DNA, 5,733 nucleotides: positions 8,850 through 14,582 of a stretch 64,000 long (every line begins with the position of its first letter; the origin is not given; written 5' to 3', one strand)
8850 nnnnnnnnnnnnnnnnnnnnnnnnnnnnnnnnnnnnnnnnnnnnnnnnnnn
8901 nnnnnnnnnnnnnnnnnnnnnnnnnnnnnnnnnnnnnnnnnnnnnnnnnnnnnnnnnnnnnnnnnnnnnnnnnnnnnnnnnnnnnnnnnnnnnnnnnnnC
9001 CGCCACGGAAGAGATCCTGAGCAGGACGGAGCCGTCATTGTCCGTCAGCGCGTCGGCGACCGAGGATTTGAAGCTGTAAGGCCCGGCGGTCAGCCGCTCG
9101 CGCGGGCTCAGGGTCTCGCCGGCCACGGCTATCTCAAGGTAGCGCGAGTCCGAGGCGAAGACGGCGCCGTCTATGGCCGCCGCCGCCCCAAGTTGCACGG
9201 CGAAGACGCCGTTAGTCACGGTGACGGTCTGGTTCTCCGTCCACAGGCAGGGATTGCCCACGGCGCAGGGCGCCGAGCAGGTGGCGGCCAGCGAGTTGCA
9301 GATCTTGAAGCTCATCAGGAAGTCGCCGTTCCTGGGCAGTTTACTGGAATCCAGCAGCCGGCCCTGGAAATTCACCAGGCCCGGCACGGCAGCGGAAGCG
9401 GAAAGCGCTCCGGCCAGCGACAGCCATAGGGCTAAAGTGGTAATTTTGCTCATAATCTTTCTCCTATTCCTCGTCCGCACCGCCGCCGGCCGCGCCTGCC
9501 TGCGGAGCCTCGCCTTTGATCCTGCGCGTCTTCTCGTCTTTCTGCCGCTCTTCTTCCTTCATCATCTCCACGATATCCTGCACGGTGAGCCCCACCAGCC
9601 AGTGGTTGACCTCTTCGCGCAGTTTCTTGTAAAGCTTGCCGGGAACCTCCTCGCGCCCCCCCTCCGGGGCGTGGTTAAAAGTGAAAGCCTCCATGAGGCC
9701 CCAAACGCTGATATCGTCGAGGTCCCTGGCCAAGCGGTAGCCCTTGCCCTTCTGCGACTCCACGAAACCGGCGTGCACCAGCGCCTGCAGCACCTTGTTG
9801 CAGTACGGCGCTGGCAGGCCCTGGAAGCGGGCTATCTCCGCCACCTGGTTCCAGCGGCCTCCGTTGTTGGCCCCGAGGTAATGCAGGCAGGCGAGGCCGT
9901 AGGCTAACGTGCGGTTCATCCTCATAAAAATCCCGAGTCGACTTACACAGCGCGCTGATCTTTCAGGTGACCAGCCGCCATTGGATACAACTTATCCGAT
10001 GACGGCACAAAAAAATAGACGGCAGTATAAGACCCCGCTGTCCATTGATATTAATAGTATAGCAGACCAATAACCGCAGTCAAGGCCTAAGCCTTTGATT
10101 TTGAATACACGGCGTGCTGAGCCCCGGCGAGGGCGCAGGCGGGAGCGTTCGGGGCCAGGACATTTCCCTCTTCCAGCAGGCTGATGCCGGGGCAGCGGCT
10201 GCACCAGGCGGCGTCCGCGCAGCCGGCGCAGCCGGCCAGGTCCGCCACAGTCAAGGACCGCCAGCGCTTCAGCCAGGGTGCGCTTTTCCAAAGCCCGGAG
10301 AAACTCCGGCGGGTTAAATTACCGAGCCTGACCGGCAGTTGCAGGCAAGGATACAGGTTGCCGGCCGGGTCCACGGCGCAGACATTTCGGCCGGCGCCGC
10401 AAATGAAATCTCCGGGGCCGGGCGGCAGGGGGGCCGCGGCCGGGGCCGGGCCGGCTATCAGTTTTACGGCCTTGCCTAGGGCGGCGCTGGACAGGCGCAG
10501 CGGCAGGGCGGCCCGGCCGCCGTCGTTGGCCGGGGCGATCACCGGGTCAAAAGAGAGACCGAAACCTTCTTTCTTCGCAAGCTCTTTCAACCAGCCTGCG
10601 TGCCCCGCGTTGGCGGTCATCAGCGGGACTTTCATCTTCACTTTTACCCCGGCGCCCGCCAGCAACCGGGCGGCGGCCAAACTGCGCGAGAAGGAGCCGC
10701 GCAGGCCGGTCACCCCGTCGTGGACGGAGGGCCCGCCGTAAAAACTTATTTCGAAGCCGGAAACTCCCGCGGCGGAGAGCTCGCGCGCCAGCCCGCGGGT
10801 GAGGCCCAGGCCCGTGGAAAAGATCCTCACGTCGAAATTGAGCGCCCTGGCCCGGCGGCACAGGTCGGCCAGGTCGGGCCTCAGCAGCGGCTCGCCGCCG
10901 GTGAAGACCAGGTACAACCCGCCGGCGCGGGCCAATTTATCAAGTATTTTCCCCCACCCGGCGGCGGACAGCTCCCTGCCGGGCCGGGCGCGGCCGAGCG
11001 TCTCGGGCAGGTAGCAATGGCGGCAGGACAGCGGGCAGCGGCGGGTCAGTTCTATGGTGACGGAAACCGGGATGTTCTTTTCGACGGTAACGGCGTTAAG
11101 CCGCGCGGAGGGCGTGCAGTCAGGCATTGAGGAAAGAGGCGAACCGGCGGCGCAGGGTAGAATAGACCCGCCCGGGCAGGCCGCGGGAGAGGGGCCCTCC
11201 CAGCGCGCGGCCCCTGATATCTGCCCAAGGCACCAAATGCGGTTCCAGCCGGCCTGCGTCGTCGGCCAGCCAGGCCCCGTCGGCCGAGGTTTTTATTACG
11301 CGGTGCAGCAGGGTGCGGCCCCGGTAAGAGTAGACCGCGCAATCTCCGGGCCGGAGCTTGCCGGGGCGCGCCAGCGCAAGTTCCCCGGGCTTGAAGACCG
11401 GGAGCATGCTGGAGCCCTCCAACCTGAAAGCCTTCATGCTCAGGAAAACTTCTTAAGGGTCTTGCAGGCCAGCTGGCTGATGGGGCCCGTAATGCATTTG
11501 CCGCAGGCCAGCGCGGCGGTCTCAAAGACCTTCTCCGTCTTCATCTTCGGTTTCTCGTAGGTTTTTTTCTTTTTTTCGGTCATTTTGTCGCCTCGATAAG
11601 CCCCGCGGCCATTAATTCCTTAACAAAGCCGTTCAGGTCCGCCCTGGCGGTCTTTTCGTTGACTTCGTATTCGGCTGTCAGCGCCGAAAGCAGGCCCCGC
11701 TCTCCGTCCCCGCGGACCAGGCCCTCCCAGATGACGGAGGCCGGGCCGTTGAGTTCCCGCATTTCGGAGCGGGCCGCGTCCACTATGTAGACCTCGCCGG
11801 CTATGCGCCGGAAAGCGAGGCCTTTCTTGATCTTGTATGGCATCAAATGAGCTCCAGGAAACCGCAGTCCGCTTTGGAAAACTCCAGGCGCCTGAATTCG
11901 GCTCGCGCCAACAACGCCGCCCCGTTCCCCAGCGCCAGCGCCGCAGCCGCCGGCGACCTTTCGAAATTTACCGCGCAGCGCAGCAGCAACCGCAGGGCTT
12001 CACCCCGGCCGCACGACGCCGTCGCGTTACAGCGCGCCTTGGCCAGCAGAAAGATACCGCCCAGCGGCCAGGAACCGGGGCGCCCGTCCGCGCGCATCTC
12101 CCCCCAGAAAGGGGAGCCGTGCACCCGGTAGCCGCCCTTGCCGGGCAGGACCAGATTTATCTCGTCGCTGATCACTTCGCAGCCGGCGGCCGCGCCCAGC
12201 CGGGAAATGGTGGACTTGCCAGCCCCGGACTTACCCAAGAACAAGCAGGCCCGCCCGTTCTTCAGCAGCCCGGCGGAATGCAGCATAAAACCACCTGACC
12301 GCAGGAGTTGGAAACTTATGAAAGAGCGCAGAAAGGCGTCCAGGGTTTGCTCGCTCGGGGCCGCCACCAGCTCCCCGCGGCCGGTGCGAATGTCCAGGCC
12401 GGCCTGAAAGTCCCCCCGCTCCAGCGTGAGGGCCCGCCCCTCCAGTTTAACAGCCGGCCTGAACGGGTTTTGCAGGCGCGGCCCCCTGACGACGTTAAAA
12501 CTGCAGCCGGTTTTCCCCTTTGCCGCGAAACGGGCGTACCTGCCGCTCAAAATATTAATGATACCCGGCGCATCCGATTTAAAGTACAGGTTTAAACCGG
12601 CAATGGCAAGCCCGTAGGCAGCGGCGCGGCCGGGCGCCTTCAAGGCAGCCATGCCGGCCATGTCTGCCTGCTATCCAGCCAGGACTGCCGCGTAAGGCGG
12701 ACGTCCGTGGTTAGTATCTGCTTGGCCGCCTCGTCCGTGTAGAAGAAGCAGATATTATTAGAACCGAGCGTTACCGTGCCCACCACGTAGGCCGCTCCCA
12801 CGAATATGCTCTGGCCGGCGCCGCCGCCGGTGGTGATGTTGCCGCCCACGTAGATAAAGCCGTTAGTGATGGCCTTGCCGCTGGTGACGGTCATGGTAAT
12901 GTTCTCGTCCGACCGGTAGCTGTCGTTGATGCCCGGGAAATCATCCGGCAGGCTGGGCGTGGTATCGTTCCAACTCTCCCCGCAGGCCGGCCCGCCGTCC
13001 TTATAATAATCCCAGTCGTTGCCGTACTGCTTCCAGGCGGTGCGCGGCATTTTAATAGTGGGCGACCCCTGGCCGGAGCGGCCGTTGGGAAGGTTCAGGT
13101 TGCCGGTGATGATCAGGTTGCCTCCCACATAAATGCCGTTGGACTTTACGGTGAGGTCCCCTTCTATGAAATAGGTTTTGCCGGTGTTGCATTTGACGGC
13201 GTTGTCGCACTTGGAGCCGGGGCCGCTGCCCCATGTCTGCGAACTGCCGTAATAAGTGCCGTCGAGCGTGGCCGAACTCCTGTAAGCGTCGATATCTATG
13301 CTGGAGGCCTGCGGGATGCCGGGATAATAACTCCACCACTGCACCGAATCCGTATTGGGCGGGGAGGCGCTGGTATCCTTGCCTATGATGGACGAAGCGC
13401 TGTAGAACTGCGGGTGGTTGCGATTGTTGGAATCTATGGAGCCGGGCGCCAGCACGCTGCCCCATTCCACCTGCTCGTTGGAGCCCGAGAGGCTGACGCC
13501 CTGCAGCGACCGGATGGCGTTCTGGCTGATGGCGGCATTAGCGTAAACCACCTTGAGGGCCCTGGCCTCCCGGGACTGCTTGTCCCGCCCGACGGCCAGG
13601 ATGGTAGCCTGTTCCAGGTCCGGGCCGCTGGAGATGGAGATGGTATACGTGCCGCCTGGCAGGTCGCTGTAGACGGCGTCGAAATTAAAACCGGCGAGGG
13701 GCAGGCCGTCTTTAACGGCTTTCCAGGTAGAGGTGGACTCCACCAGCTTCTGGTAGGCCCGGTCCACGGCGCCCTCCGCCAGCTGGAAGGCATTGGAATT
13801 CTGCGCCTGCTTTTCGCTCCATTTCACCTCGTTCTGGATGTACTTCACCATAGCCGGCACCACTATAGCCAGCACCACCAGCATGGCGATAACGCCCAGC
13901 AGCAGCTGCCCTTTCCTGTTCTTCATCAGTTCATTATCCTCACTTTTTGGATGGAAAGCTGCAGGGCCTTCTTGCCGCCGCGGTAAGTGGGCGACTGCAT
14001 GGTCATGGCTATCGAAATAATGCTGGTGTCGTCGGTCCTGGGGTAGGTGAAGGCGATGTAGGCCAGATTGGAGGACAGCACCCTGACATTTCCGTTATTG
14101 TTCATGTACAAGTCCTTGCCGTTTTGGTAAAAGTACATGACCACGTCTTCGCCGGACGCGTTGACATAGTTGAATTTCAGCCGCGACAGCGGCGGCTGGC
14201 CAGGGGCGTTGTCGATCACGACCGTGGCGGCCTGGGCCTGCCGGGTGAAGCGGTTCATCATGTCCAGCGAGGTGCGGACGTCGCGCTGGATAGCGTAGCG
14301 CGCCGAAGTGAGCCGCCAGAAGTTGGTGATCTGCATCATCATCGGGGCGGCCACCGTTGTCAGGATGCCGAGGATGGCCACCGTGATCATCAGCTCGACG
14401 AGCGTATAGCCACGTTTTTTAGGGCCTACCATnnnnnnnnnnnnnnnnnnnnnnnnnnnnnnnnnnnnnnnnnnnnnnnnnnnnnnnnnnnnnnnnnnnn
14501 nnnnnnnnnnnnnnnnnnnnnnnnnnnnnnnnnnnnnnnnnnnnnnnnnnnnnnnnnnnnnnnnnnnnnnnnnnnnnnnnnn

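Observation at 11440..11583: Unannotated 47-aa ORF is the likely precursor peptide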

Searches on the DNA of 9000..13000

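Call 74: search_rna_families(source=window, start=9000, end=13000, threshold=evalue, max_evalue=1)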
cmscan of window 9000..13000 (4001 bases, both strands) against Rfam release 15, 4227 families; matches with E-value up to 1: 0.
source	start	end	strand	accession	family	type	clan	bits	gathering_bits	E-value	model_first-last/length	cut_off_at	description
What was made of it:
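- No Rfam match was found (call 74).
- Tried and rejected: No Rfam hit in 9000-13000 at E up to 1 (call 74).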

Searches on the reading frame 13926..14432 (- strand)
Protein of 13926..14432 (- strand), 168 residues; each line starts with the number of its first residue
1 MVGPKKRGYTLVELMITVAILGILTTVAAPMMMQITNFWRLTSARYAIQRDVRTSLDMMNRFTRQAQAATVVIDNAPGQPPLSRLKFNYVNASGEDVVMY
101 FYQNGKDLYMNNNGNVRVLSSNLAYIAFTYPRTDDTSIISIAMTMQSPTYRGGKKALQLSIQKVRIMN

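Call 5: search_protein_families(library=ncbifam, proteins=[window:13926-14432:-], max_evalue=0.01)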
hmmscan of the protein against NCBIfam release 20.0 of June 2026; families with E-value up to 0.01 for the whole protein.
window:13926-14432:- (168 aa): 10 families
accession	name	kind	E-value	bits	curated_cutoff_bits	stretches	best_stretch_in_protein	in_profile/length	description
TIGR02599.1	TIGR02599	subfamily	4.6e-09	36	256.5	1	8-67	1-60/361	Verru_Chthon cassette protein C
TIGR02532.1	IV_pilin_GFxxxE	domain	1.6e-07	30.8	16.3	1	6-29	1-24/24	prepilin-type N-terminal cleavage/methylation domain-containing protein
NF041775.1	typeIV_PilA_Myxo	equivalog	2e-07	31.2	400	1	3-36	7-40/214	type IV pilin protein PilA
TIGR01710.1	typeII_sec_gspG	equivalog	4.4e-06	26.8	88.85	1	7-60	1-53/134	type II secretion system major pseudopilin GspG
NF007862.0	PRK10574.1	equivalog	8.6e-05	22.7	138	1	5-32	3-30/145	prepilin peptidase-dependent pilin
NF041013.1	T4P_ComGE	equivalog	0.00017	21.6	49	1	5-36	2-33/83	competence type IV pilus minor pilin ComGE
TIGR01711.1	gspJ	equivalog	0.00019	21.3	64.85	1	7-105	1-96/192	type II secretion system minor pseudopilin GspJ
TIGR01708.2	typeII_sec_gspH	equivalog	0.0019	18.3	80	1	7-32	2-27/169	type II secretion system minor pseudopilin GspH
TIGR02596.1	TIGR02596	subfamily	0.0033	17.5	70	1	9-53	1-45/196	Verru_Chthon cassette protein D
NF007800.0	PRK10506.1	equivalog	0.0035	17.2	158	1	5-41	7-43/163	prepilin peptidase-dependent protein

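Call 6: search_protein_families(library=pfam, proteins=[window:13926-14432:-], max_evalue=0.01)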
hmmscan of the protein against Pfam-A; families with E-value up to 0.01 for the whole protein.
window:13926-14432:- (168 aa): 2 families
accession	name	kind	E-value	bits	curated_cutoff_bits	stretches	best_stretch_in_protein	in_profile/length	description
PF07963.17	N_methyl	-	1.9e-08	33.9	21.2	1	5-28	3-26/27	Prokaryotic N-terminal methylation motif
PF10805.13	DUF2730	-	0.0017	18.8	24.9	1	26-95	9-78/102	Protein of unknown function (DUF2730)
